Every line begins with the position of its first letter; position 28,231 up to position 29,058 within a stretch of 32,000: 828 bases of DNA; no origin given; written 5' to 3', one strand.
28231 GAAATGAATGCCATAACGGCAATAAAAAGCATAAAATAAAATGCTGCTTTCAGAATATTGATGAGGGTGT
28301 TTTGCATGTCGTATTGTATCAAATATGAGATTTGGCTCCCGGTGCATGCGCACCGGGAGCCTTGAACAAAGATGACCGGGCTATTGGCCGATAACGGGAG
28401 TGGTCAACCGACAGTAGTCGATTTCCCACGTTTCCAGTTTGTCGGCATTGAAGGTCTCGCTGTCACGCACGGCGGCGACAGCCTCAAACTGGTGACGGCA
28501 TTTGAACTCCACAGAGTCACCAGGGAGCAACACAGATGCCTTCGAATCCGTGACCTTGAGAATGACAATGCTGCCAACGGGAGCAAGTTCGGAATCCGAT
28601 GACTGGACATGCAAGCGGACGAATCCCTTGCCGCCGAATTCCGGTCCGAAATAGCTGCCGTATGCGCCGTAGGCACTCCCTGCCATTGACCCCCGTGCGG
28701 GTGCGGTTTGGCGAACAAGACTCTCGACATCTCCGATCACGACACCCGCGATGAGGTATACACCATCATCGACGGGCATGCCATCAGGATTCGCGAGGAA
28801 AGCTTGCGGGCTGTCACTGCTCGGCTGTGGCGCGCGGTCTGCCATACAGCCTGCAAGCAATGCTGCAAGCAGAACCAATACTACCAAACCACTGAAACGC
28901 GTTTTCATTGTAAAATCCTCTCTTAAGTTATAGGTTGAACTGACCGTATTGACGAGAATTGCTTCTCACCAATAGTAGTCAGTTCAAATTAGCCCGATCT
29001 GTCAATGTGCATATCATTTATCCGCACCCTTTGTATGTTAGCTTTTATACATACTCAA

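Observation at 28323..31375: Two high-GC islands whose genes use Shine-Dalgarno sites, embedded in a low-GC, leaderless-style genome: likely horizontally acquired envelope genes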

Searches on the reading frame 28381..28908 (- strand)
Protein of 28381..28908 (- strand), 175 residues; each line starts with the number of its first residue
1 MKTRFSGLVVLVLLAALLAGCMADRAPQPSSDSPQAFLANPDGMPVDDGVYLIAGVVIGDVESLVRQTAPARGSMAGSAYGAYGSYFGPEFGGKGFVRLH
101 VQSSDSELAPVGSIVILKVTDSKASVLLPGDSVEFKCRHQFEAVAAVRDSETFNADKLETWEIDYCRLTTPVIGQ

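Call 6: search_protein_families(library=pfam, proteins=[window:28381-28908:-], max_evalue=0.01)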
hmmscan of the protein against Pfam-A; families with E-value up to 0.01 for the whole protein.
window:28381-28908:- (175 aa): 0 families

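Call 8: list_cluster_members(proteins=[window:28381-28905:-, window:29922-30590:+, window:30935-31231:-, window:29123-29539:-, window:27285-28319:-, window:31465-31986:-])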
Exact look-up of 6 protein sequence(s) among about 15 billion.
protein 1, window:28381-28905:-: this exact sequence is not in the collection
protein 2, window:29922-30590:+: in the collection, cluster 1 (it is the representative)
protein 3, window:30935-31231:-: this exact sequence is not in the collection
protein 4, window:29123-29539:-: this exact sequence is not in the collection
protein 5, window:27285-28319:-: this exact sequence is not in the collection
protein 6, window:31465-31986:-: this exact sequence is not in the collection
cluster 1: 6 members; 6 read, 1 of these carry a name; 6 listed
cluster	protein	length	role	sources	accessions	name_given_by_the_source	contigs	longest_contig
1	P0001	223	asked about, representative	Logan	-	-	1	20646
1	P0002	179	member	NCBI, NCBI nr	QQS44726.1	DoxX family membrane protein [Candidatus Roizmanbacteria bacterium] | MAG: DoxX family membrane protein [Candidatus Roizmanbacteria bacterium]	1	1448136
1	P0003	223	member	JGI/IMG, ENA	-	-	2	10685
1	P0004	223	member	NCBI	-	-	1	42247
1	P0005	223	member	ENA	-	-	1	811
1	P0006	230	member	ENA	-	-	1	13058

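Call 10: find_encoding_contigs(protein=P0001, flank=10000, max_places=10)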
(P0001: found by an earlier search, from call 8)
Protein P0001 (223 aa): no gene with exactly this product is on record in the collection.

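Call 11: find_encoding_contigs(protein=P0002, flank=10000, max_places=4)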
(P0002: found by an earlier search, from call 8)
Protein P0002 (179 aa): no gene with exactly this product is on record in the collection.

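Call 13: find_encoding_contigs(protein=P0004, flank=10000, max_places=4)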
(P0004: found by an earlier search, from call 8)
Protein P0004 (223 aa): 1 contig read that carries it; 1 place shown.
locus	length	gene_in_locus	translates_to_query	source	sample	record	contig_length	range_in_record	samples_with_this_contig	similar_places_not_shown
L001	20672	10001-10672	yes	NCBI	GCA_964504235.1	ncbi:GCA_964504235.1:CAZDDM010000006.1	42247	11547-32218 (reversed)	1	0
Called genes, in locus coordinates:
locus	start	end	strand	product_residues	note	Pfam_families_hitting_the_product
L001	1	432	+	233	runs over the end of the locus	PF00590:TP_methylase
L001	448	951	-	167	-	PF01396:Zn_ribbon_Top1 (faint)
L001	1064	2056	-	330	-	PF01820:Dala_Dala_lig_N, PF02786:CPSase_L_D2, PF02222:ATP-grasp (faint), PF07478:Dala_Dala_lig_C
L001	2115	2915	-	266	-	PF00950:ABC-3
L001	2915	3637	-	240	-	PF00005:ABC_tran, PF02463:SMC_N (faint), PF13175:AAA_15 (weak), PF13476:AAA_23 (weak), PF13555:AAA_29 (weak), PF13401:AAA_22 (weak), PF13304:AAA_21 (weak)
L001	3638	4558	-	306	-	PF01297:ZnuA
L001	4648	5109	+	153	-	PF03449:GreA_GreB_N, PF01272:GreA_GreB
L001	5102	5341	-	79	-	PF25028:FnI_RECK (weak), PF00093:VWC (weak), PF23334:VWC2L_2nd (weak), PF23244:VWF (weak), PF05375:Pacifastin_I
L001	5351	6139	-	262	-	-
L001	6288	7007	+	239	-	-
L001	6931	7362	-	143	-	-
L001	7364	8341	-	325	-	PF00657:Lipase_GDSL, PF13472:Lipase_GDSL_2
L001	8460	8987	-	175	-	-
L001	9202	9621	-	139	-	-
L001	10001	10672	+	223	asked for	-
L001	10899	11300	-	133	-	-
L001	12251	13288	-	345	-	PF00672:HAMP, PF00512:HisKA, PF02518:HATPase_c, PF13589:HATPase_c_3 (faint)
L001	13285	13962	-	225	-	PF00072:Response_reg, PF00486:Trans_reg_C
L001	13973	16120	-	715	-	PF19335:HMBD, PF00122:E1-E2_ATPase, PF00702:Hydrolase, PF08282:Hydrolase_3 (faint)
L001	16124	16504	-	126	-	PF03625:DUF302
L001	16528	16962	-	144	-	-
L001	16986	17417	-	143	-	-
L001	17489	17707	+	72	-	-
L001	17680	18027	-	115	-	-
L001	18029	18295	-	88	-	PF18926:DUF5676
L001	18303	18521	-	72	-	PF00403:HMA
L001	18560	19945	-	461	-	-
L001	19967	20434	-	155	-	-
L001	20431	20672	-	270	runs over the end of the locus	-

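Call 14: find_encoding_contigs(protein=P0003, flank=10000, max_places=4)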
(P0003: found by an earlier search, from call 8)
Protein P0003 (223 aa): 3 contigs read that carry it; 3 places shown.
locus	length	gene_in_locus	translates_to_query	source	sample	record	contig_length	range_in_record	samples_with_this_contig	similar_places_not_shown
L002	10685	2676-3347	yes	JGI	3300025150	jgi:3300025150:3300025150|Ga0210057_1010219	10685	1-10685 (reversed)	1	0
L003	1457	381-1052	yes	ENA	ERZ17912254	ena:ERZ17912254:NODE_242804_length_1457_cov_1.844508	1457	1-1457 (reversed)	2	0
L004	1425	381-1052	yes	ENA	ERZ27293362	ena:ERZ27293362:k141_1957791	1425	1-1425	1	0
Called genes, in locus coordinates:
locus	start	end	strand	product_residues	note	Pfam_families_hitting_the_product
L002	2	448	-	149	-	?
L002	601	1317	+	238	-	-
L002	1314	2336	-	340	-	PF00657:Lipase_GDSL, PF13472:Lipase_GDSL_2 (weak)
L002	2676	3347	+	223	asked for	PF07681:DoxX (weak)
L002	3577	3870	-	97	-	-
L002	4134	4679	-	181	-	-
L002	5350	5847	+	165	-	PF02661:Fic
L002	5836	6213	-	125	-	PF08378:NERD (faint), PF02021:UPF0102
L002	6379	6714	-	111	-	PF01245:Ribosomal_L19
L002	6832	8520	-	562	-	PF06418:CTP_synth_N, PF00117:GATase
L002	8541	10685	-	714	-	?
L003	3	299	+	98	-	?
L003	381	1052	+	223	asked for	PF07681:DoxX (weak)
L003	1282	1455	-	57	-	?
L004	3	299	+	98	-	?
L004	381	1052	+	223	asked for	PF07681:DoxX (weak)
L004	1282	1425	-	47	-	?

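Call 17: find_homologous_proteins(query=window:28381-28905:-)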
Query window:28381-28905:- (174 aa): 85 proteins with E <= 0.001 among 906 candidates.
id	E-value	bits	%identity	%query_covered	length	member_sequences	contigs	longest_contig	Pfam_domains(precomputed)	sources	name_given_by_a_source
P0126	2.5e-108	377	99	100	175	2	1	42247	-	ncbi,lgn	-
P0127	3.4e-95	334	86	100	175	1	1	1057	-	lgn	-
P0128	6.4e-88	311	83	100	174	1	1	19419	-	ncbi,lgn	-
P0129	4.5e-86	305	82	100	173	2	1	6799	-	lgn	-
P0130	1.2e-85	303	83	97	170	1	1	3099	-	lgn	-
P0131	3.5e-68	246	70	89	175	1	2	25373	-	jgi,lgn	jgi:hypothetical protein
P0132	1.2e-66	241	68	94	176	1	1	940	-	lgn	-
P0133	3.1e-64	234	66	95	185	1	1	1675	-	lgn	-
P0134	1.5e-62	228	67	84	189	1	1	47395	-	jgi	-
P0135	9.7e-62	225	68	87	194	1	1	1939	-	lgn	-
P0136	4.0e-61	223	65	94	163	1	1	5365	-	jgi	jgi:hypothetical protein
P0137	8.5e-61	222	61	95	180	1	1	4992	-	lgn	-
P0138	3.7e-59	217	61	96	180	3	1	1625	-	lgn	-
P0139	9.7e-58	212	62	95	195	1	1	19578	-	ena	-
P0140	2.4e-57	211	61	95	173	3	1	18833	-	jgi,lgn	jgi:hypothetical protein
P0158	4.7e-52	194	57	90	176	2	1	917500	-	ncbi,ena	-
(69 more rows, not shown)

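Call 18: find_encoding_contigs(protein=P0131, flank=6000, max_places=2)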
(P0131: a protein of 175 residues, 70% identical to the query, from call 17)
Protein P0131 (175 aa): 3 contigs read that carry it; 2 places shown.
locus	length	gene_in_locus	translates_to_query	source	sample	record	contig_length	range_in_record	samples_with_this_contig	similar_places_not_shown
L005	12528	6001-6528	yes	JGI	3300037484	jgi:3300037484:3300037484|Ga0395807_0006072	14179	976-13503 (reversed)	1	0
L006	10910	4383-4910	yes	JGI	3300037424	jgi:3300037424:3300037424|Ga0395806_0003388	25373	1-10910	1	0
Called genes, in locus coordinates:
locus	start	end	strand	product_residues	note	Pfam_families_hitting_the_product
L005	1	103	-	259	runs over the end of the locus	?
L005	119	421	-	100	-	PF02686:GatC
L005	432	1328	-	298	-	PF01435:Peptidase_M48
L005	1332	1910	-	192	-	PF04011:LemA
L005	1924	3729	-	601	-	PF14716:HHH_8, PF14520:HHH_5 (faint), PF14791:DNA_pol_B_thumb, PF02811:PHP (weak)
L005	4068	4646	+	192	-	PF23472:LysM2_CERK1_LYK3_4_5 (faint), PF01476:LysM, PF23457:LysM2_NFP (faint), PF01476:LysM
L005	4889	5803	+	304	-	PF24517:CBM96, PF06848:Disaggr_repeat (faint)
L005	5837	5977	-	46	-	-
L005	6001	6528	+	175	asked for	-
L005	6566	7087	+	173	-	-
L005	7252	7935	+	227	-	PF17936:Big_6 (faint), PF09136:Glucodextran_B (weak)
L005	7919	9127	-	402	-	PF04932:Wzy_C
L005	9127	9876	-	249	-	PF00535:Glycos_transf_2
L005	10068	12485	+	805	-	PF06439:3keto-disac_hyd (faint), PF07819:PGAP1, PF02089:Palm_thioest, PF02450:LCAT, PF05057:DUF676 (weak)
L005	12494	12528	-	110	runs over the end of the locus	-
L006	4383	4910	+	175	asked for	-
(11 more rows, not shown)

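Call 19: find_encoding_contigs(protein=P0158, flank=6000, max_places=2)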
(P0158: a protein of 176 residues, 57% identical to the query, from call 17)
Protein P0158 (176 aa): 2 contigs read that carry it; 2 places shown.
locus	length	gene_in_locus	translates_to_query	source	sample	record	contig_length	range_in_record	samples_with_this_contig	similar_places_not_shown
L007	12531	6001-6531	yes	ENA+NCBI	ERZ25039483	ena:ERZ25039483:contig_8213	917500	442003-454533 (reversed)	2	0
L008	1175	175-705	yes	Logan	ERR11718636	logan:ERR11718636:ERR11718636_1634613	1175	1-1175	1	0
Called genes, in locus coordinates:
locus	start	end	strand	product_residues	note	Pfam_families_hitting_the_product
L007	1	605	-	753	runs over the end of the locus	PF07690:MFS_1, PF03130:HEAT_PBS (faint), PF13646:HEAT_2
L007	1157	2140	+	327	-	PF01408:GFO_IDH_MocA, PF03807:F420_oxidored, PF22725:GFO_IDH_MocA_C3, PF02894:GFO_IDH_MocA_C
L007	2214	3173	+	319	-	PF00248:Aldo_ket_red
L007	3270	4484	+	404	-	PF01734:Patatin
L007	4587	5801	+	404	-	PF02746:MR_MLE_N, PF13378:MR_MLE_C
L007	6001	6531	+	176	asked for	-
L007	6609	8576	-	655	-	PF00528:BPD_transp_1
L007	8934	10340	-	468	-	PF01547:SBP_bac_1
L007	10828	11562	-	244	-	PF03737:RraA-like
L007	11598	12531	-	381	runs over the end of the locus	PF02746:MR_MLE_N, PF13378:MR_MLE_C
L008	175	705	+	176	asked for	-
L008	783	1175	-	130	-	?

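Call 28: find_related_loci(query=A2, collection=genome_contigs, flank=6000)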
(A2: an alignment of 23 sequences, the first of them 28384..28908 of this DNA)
Query A2 (175 aa) in genome_contigs; peptide patterns used: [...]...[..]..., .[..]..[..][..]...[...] (x = any residue, [..] = any of these).
111 stretches matched a pattern; 12 encode a relative of the query (tblastn E <= 1e-3); 12 distinct loci.
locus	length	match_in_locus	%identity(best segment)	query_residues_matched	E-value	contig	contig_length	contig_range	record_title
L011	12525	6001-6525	99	1-175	6e-116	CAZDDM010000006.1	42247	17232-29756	MAG TPA_asm: uncultured Gammaproteobacteria bacterium isolate SRP093185_co1_196 genome assembly, contig: NODE_381_length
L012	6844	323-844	83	1-175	1e-96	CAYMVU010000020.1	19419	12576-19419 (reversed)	MAG TPA_asm: uncultured Gammaproteobacteria bacterium isolate SRP093185_co1_18 genome assembly, contig: NODE_1741_length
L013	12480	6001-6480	62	18-173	6e-58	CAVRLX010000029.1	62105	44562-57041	MAG: uncultured Chloroflexia bacterium isolate MFD01275.bin.1.180 genome assembly, contig: contig_56935, whole genome sh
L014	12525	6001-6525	55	3-173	2e-57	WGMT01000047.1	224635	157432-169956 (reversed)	MAG: bacterium isolate RI_153 c_000000047397, whole genome shotgun sequence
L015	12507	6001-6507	57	9-173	3e-56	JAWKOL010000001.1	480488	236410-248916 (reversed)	MAG: Caldilineaceae bacterium isolate ABC1.21 ABC1.21.fa-1, whole genome shotgun sequence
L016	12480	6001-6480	57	20-175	8e-56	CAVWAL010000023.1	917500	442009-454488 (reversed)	MAG: uncultured bacterium isolate MFD01721.bin.2.215 genome assembly, contig: contig_8213, whole genome shotgun sequence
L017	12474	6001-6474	59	20-173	5e-56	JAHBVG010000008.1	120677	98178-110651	MAG: Caldilineaceae bacterium isolate ACE_CHL9 CHL9_8, whole genome shotgun sequence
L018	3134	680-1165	50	8-173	4e-51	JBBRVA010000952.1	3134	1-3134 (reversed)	MAG: Caldilineales bacterium isolate La3_metabat2.059 La3_metabat2.059_K_3545532_L_3134_cov_167.7314, whole genome shotg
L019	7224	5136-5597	53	17-174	7e-49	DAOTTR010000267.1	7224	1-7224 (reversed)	MAG TPA_asm: Caldilineaceae bacterium isolate F11_8 k119_8681843, whole genome shotgun sequence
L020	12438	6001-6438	51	28-173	5e-44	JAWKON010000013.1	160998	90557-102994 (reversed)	MAG: Caldilineaceae bacterium isolate ABC1.76 ABC1.76.fa-13, whole genome shotgun sequence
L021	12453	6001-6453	50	20-174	4e-43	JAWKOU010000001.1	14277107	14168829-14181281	MAG: Caldilineaceae bacterium isolate BC1.69 BC1.69.fa-1, whole genome shotgun sequence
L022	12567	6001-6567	40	1-173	5e-33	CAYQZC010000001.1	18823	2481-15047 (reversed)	MAG TPA_asm: uncultured Pseudomonadales bacterium isolate SRP292972_co1_124 genome assembly, contig: NODE_1330_length_18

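Call 38: find_related_loci(query=A2, collection=viral_contigs, flank=5000)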
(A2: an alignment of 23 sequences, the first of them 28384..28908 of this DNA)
Query A2 (175 aa) in viral_contigs; peptide patterns used: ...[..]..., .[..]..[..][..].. (x = any residue, [..] = any of these).
24 stretches matched a pattern; 2 encode a relative of the query (tblastn E <= 1e-3); 2 distinct loci.
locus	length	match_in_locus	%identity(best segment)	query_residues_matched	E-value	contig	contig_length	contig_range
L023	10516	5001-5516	53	8-173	2e-53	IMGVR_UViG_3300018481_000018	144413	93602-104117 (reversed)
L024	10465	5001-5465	46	27-173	4e-40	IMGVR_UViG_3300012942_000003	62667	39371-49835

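Call 39: find_related_loci(query=A1, collection=viral_contigs, flank=5000)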
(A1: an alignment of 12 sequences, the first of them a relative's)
Query A1 (223 aa) in viral_contigs; peptide patterns used: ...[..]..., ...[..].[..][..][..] (x = any residue, [..] = any of these).
6 stretches matched a pattern, but none encodes a relative of the query by tblastn (E <= 1e-3).

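Call 43: search_protein_families(library=ncbifam, proteins=[window:28384-28908:-], max_evalue=1)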
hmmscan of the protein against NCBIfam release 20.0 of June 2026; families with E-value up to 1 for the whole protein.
window:28384-28908:- (175 aa): 3 families
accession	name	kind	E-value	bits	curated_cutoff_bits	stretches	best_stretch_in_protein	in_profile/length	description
NF007319.0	PRK09810.1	equivalog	0.093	12.7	86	1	8-23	5-21/41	lipoprotein antitoxin entericidin A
NF047847.2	SS_mature_LptM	equivalog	0.11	12.6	27.7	1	1-21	1-20/31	LPS translocon maturation chaperone LptM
TIGR04359.1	TrbK_RP4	equivalog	0.12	12.4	23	1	8-30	3-25/67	entry exclusion lipoprotein TrbK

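Call 48: predict_structure(alignment_id=A2)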
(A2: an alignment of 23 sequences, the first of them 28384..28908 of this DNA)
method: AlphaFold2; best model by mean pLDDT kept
length: 175 residues; sequences in the alignment: 23
mean_pLDDT: 67.3   pTM: 0.53
mean pLDDT of the five models: 67.3, 65.5, 64.7, 63.2, 61.2
residues with pLDDT >= 90: 32; 70-90: 54; 50-70: 36; < 50: 53
segments of 3 or more residues with pLDDT < 50: 26-40, 63-93, 145-149
pLDDT, mean of each block of 10 residues (from residue 1): 80 85 51 44 67 88 44 37 42 71 94 90 78 89 53 55 83 53
secondary structure, 60 per line:
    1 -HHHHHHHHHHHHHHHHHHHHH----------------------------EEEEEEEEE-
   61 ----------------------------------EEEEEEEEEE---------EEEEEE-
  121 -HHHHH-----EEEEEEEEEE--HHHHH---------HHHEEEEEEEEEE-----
elements in order: H2-22 E51-59 E95-104 E114-119 H122-126 E132-141 H144-148 E161-170

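Call 56: fold_search(model_id=the predicted structure, library=pdb)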
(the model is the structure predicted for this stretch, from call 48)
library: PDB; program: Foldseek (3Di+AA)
matches with E <= 10: 502; with E <= 0.001: 0
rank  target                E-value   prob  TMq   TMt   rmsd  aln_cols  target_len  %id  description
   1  6raw_3                9.8e-02  0.60  0.23  0.08   5.8        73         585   14  D. melanogaster CMG-DNA, State 1A (released 2019-09-11)
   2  1zeq                  2.3e-01  0.90  0.30  0.56   5.1       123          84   11  1.5 A Structure of apo-CusF residues 6-88 from Escherichia coli (released 2005-08-02)
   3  9iew_MODEL_1_A        2.3e-01  0.54  0.24  0.32   6.5       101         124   12  The solution NMR structure of OB domain of ComEC from Moorella glycerini (released 2025-10-01)
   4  5u8s_4                2.3e-01  0.33  0.25  0.08   8.4        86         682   15  Structure of eukaryotic CMG helicase at a replication fork (released 2017-01-25)
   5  5yun_A                2.9e-01  0.54  0.32  0.49   6.3       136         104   13  Crystal structure of SSB complexed with myc (released 2018-10-10)
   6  6xty_6                3.3e-01  0.38  0.24  0.08   7.1        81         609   11  CryoEM structure of human CMG bound to AND-1 (CMGA) (released 2020-05-27)
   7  6ray_3                3.5e-01  0.23  0.24  0.09   6.6        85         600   19  D. melanogaster CMG-DNA, State 2A (released 2019-09-11)
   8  8s92_A                3.7e-01  0.30  0.23  0.15   7.3        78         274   12  Structure of N-terminal domains of Walker B mutated MCM8/9 heterohexamer complex with ADP (released 2023-06-07)
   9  5yuo_B                3.9e-01  0.28  0.29  0.43   6.2       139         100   13  Crystal structure of SSB protein from Pseudomonas aeruginosa PAO1 (released 2018-10-31)
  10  7dep_B                4.4e-01  0.60  0.34  0.53   6.3       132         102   13  S. aureus SsbB with 5-FU (released 2020-12-23)
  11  6xtx_6                4.4e-01  0.33  0.24  0.07   7.1        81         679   11  CryoEM structure of human CMG bound to ATPgammaS and DNA (released 2020-05-27)
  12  4gs3                  5.5e-01  0.44  0.31  0.53   6.5       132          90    9  Dimeric structure of the N-terminal domain of PriB protein from Thermoanaerobacter tencongensis solved ab initio (released 2012-09-19)
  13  8s91_A                5.5e-01  0.30  0.25  0.09   7.3        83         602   13  Structure of Walker B mutated MCM8/9 heterohexamer complex with ADP (released 2023-06-07)
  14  6raw_6                5.5e-01  0.18  0.25  0.09   7.6        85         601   16  D. melanogaster CMG-DNA, State 1A (released 2019-09-11)
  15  5v8f_6                5.5e-01  0.18  0.22  0.07   6.3        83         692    8  Structural basis of MCM2-7 replicative helicase loading by ORC-Cdc6 and Cdt1 (released 2017-05-10)
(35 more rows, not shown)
